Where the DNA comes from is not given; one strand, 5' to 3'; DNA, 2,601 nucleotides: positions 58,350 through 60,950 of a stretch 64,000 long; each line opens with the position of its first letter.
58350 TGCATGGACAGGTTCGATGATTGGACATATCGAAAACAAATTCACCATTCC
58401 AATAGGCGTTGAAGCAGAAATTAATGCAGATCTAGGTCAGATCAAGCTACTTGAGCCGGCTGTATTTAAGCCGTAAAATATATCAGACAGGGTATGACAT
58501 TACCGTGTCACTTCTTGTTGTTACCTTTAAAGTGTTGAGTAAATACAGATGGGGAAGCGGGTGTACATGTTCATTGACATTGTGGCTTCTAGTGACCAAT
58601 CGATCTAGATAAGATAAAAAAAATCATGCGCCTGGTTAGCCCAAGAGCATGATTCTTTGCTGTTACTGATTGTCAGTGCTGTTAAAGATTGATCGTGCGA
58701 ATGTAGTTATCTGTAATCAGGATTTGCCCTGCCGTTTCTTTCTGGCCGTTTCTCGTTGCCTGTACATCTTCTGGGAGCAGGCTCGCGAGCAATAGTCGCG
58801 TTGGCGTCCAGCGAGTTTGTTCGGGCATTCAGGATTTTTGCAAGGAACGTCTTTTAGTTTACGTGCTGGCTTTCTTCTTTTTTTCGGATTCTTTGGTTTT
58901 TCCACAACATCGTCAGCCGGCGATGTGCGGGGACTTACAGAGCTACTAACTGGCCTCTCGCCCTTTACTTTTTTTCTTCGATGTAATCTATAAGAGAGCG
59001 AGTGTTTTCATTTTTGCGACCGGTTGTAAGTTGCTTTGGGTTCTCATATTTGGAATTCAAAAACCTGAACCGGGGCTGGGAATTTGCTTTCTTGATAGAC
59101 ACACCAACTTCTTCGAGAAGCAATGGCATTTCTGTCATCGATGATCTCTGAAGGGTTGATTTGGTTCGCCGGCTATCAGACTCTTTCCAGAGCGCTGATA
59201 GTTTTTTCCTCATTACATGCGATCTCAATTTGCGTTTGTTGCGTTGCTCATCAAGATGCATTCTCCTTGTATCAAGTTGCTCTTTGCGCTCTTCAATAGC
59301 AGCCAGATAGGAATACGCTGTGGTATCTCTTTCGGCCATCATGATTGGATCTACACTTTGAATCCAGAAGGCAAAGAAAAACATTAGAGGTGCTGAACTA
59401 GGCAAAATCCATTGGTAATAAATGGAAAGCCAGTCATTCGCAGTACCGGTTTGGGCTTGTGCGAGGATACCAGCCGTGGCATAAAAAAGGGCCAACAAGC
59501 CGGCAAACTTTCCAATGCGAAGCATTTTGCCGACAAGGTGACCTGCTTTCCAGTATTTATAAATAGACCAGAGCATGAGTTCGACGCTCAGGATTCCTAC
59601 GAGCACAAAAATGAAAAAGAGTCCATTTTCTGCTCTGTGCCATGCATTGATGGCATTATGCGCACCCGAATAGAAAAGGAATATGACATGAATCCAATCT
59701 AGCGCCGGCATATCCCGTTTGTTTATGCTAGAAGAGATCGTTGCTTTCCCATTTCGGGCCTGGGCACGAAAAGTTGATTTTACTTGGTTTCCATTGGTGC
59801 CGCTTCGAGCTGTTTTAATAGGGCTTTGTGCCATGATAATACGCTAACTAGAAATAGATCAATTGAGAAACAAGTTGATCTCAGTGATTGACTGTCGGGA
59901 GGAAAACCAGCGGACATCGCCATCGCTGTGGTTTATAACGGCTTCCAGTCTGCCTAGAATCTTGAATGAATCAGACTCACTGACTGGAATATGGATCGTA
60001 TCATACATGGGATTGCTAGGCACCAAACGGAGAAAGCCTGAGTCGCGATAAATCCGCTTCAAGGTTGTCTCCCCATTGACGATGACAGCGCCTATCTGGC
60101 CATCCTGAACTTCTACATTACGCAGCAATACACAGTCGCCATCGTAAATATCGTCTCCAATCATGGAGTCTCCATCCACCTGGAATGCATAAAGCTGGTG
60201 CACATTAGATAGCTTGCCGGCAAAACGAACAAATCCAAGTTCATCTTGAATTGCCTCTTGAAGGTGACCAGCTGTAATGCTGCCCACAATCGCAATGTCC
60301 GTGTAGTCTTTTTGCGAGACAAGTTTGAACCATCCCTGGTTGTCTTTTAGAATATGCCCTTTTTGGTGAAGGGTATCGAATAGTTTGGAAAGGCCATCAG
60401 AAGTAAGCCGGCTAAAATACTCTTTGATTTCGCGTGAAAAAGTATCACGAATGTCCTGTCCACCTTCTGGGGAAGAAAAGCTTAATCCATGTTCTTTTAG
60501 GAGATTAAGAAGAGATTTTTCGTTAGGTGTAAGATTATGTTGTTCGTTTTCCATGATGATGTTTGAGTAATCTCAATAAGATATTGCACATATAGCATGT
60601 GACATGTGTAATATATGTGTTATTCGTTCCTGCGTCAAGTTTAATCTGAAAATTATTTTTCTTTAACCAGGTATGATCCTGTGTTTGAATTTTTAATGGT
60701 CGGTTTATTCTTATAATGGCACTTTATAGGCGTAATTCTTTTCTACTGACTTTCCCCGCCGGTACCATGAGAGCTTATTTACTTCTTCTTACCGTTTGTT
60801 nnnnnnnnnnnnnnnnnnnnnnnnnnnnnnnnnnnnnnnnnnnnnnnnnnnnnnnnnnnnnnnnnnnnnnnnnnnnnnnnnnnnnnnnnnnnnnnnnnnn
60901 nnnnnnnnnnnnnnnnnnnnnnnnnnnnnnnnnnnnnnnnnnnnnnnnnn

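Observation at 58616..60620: LexA-type repressor co-transcribed with an uncharacterised membrane protein and zinc-ribbon module (candidate SOS effector)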

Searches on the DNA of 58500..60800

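Call 89: search_rna_families(source=window, start=58500, end=60800, threshold=evalue, max_evalue=1)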
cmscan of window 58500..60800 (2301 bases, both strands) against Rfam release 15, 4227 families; matches with E-value up to 1: 0.
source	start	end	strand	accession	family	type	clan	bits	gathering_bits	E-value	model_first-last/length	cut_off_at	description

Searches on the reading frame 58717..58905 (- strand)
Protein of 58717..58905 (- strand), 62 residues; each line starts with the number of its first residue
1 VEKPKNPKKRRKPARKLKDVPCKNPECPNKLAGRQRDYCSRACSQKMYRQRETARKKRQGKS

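Call 3: search_protein_families(library=pfam, proteins=[window:58717-58905:-], max_evalue=1)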
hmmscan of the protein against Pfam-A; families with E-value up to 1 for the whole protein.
window:58717-58905:- (62 aa): 0 families

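Call 4: search_protein_families(library=ncbifam, proteins=[window:58717-58905:-], max_evalue=1)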
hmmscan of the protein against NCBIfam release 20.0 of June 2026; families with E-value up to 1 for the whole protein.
window:58717-58905:- (62 aa): 1 family
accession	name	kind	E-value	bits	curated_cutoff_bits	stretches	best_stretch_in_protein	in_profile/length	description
NF041288.1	YdaE_coli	subfamily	0.015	15.4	35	1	29-46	26-43/50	YdaE family protein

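Call 5: search_protein_families(library=phrogs, proteins=[window:58717-58905:-], max_evalue=1)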
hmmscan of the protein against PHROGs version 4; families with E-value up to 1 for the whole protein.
window:58717-58905:- (62 aa): 2 families
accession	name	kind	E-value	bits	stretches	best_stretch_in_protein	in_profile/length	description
phrog_28496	-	unknown function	0.092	13.8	1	5-43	132-170/172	-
phrog_16925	-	unknown function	0.54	11.4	1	20-57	6-45/151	-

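Call 79: find_homologous_proteins(query=A7, max_evalue=0.01)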
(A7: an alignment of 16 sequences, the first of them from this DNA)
Query A7 (16 sequences) (51 aa, profile of the alignment): 36 proteins with E <= 0.01 among 458 candidates.
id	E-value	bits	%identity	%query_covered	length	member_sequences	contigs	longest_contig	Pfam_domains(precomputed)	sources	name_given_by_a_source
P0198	2.1e-14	71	93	84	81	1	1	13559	-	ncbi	-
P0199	1.4e-11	62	63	98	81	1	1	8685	-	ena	-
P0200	4.3e-11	60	62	92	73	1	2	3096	-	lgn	-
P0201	9.5e-9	53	44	49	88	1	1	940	-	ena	-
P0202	1.3e-6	46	43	45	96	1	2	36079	PF12855.13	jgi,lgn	-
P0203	5.4e-5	41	60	29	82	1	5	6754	-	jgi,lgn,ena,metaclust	metaclust:\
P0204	5.7e-5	40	71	27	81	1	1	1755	-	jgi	-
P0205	1.1e-4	40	50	69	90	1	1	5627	-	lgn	-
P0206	1.9e-4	39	54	51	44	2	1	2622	PF09889.17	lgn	-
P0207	2.2e-4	39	46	75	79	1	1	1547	-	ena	-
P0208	2.8e-4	38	55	53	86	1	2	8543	-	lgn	-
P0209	3.5e-4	38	44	49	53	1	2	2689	-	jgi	jgi:hypothetical protein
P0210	8.0e-4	37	60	49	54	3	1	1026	-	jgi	-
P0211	9.9e-4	36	71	41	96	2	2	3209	-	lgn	-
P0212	1.0e-3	36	52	41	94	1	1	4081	-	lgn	-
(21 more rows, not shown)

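Call 82: find_encoding_contigs(protein=P0200, flank=3000, max_places=2)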
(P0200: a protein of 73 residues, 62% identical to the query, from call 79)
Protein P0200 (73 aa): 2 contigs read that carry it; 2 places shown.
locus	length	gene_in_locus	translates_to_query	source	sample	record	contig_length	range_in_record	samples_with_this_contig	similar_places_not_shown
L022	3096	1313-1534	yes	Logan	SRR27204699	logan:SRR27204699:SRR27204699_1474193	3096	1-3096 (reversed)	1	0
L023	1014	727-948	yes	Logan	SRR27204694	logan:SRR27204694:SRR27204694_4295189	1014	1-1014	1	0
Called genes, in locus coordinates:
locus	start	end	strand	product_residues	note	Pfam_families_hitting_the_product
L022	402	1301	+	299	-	-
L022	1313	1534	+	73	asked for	-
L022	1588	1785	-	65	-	-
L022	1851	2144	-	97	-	-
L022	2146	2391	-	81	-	-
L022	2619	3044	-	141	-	-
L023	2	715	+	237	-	?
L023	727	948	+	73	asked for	-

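Call 84: search_protein_families(library=padloc, proteins=[window:58717-58905:-], max_evalue=1)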
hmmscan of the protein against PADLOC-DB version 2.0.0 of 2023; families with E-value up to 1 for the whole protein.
window:58717-58905:- (62 aa): 0 families
